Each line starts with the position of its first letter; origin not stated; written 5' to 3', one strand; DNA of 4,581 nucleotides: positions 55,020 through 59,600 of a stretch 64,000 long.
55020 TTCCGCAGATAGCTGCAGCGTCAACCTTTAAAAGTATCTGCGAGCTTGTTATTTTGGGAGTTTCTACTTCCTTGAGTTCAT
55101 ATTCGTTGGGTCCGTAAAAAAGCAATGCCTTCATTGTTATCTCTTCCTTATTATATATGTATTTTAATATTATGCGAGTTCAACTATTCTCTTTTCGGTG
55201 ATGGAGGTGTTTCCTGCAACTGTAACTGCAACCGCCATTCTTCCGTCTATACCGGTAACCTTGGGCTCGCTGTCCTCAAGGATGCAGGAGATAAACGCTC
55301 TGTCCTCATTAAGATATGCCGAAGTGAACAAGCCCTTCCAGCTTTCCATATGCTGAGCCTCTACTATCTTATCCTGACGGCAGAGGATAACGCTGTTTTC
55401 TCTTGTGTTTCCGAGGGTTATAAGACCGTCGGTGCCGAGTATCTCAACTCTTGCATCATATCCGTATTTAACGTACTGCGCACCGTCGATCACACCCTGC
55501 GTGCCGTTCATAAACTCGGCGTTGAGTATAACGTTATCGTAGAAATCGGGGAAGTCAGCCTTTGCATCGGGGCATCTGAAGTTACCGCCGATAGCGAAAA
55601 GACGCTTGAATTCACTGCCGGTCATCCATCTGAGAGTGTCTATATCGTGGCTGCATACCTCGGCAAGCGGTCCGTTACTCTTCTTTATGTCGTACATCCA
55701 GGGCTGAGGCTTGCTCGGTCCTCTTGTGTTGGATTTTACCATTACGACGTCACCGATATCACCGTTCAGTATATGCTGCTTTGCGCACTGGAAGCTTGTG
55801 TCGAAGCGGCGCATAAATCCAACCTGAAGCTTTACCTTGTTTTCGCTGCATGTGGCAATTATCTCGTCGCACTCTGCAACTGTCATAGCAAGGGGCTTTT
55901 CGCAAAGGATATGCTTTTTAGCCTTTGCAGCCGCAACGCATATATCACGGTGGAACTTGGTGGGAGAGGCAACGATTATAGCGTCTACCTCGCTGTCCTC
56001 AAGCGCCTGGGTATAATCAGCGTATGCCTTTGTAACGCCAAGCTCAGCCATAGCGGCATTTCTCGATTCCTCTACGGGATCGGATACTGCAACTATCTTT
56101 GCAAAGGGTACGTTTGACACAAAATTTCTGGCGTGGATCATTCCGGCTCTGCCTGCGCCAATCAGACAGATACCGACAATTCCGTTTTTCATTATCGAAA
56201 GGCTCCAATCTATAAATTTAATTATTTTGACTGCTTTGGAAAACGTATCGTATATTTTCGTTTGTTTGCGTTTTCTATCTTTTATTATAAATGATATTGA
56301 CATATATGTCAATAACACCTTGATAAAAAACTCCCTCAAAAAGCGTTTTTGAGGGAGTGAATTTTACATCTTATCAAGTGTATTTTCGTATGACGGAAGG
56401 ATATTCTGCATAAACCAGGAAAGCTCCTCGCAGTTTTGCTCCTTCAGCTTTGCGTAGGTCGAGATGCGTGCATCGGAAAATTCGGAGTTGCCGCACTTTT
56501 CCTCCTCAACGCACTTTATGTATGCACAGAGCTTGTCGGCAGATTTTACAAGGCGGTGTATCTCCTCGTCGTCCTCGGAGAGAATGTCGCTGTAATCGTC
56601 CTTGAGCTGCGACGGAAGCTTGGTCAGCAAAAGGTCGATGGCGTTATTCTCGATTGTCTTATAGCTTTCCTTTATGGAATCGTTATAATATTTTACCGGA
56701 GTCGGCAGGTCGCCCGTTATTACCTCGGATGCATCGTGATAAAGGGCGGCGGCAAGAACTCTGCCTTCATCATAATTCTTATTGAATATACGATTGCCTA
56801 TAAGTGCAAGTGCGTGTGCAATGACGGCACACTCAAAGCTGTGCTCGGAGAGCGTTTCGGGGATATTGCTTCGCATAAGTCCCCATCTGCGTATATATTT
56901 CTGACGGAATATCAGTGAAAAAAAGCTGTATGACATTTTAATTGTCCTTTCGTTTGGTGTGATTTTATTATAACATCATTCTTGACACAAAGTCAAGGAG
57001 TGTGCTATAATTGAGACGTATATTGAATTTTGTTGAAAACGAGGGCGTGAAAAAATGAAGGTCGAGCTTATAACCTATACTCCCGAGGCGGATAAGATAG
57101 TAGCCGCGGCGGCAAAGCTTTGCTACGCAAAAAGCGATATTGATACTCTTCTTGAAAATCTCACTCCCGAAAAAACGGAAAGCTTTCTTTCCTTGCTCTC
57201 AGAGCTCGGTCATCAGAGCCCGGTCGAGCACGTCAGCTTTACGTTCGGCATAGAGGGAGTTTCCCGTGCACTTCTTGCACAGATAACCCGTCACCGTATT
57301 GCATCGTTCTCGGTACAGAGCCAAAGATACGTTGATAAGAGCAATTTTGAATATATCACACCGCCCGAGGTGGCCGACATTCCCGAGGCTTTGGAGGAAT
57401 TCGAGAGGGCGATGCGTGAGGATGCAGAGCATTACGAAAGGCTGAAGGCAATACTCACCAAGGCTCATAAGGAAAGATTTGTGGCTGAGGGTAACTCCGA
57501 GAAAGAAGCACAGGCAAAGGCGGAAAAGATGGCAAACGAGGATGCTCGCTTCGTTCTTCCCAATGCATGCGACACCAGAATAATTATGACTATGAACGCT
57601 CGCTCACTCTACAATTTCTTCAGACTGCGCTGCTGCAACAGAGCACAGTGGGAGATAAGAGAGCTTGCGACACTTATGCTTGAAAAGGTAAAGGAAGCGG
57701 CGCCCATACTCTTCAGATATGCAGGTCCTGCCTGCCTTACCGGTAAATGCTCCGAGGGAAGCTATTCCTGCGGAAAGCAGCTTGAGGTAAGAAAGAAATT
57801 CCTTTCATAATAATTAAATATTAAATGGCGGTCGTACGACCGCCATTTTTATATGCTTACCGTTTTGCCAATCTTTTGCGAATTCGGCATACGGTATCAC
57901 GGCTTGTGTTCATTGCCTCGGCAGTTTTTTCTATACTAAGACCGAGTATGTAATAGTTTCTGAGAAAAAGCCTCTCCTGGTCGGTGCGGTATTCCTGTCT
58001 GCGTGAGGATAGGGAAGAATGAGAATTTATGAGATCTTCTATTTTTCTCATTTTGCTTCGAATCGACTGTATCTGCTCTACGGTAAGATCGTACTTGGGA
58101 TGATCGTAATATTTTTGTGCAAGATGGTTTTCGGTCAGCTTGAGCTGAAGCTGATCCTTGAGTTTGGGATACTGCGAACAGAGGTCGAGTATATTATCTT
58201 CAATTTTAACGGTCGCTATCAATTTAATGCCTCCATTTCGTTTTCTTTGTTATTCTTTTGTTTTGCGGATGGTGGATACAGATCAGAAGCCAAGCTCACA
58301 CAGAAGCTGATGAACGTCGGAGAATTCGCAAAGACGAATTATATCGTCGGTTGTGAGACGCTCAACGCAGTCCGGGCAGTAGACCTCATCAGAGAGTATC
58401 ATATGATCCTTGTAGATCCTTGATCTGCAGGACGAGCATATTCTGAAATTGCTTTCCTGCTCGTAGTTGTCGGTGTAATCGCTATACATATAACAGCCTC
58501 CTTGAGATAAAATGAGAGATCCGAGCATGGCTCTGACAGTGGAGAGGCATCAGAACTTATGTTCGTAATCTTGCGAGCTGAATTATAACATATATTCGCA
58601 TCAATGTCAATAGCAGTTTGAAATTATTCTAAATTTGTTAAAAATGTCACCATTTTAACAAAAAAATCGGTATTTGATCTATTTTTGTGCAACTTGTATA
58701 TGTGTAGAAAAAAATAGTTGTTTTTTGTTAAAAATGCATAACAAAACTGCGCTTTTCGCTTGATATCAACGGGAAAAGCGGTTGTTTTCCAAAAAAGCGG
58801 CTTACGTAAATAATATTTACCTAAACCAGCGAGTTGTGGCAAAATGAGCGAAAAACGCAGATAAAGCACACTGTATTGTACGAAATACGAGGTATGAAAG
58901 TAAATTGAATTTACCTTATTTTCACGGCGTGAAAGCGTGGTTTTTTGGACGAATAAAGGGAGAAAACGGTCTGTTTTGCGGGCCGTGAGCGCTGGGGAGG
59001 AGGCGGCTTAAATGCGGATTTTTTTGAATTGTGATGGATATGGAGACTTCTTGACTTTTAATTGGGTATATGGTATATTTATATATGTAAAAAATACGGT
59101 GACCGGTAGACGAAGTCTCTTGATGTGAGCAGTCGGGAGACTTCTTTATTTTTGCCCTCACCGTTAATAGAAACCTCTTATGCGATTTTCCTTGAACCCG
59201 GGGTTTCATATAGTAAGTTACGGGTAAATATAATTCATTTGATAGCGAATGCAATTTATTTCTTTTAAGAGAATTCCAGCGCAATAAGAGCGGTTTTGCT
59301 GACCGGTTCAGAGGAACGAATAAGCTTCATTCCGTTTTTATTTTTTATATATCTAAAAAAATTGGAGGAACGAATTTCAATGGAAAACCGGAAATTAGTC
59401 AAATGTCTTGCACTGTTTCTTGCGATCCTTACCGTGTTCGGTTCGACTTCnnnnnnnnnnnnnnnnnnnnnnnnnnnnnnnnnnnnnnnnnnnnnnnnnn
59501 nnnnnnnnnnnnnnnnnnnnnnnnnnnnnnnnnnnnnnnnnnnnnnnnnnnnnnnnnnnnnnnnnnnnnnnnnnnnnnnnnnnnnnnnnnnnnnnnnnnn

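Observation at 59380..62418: Roughly 1010-aa secreted solute-binding protein carrying two internal beta-sandwich (CBM-like) repeats and no lipid anchor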

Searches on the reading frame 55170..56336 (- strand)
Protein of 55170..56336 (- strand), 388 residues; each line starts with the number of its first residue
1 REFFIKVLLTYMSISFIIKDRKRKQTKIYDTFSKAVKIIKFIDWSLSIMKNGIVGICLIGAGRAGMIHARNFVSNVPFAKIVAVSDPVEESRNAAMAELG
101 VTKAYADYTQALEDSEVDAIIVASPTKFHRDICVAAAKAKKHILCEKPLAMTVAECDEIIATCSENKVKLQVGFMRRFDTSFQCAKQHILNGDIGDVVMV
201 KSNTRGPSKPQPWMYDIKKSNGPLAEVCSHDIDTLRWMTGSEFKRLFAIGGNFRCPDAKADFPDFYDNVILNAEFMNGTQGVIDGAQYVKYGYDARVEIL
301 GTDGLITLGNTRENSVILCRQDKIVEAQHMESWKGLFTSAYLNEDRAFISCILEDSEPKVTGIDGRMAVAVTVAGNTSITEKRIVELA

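Call 90: search_protein_families(library=pfam, proteins=[window:55170-56336:-], max_evalue=0.001)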
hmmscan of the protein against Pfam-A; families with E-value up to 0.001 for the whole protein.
window:55170-56336:- (388 aa): 4 families
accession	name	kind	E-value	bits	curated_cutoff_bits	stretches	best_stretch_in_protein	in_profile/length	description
PF01408.29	GFO_IDH_MocA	-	2.1e-29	103.1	24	1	56-174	3-120/120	Oxidoreductase family, NAD-binding Rossmann fold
PF02894.22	GFO_IDH_MocA_C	-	2e-23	83.8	22.9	1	186-387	1-218/218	Oxidoreductase family, C-terminal alpha/beta domain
PF22725.1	GFO_IDH_MocA_C3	-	6.5e-23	81.5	27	1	182-306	1-123/124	GFO/IDH/MocA C-terminal domain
PF03807.23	F420_oxidored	-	9.5e-05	23.4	21.6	1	56-142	2-86/94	NADP oxidoreductase coenzyme F420-dependent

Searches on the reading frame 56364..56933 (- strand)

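Call 30: search_protein_families(library=pfam, proteins=[window:56364-56933:-], max_evalue=0.001)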
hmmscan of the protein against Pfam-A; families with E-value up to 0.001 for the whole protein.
window:56364-56933:- (189 aa): 3 families
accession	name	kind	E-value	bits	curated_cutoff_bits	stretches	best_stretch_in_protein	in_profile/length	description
PF12917.13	YfbR-like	-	9.2e-70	234.5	25.9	1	3-182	1-182/182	5'-deoxynucleotidase YfbR-like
PF13023.12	HD_3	-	6.4e-16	59.1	22.5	1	11-169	4-158/165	HD domain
PF01966.28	HD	-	1e-05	26.2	22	1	29-101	2-73/116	HD domain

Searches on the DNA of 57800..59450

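Call 78: search_rna_families(source=window, start=57800, end=59450, threshold=evalue, max_evalue=1)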
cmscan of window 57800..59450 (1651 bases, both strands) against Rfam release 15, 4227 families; matches with E-value up to 1: 5.
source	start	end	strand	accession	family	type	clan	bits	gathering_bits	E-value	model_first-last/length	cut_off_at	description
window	57814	57917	-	RF02053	STnc430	Gene; sRNA;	-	29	47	0.043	1-162/162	no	Enterobacterial sRNA STnc430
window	57816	57893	-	RF02059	STnc50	Gene; sRNA;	-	27.8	55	0.043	1-84/84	no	Salmonella enterica sRNA STnc40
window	57810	57932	+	RF01808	MicX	Gene; sRNA;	-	26.5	75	0.0022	1-194/194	no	MicX Vibrio cholerae sRNA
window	57800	57857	+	RF00558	L20_leader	Cis-reg; leader;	-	20.8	58.7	0.37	55-127/127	5'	Ribosomal protein L20 leader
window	57800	57860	-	RF01808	MicX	Gene; sRNA;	-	20.1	75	0.11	1-61/194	3'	MicX Vibrio cholerae sRNA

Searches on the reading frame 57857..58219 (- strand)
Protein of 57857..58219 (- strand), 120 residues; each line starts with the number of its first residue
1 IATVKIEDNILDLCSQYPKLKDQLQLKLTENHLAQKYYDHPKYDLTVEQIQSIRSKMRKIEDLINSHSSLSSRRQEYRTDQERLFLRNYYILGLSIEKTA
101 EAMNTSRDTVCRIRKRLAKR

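Call 30: search_protein_families(library=pfam, proteins=[window:57857-58219:-], max_evalue=0.001)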
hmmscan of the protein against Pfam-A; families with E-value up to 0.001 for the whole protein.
window:57857-58219:- (120 aa): 2 families
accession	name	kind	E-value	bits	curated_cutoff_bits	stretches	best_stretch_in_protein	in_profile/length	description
PF13384.12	HTH_23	-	5.8e-06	26.4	24.6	1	84-117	9-41/50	Homeodomain-like domain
PF04545.22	Sigma70_r4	-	0.00021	21.2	24.1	1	79-116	6-43/50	Sigma-70, region 4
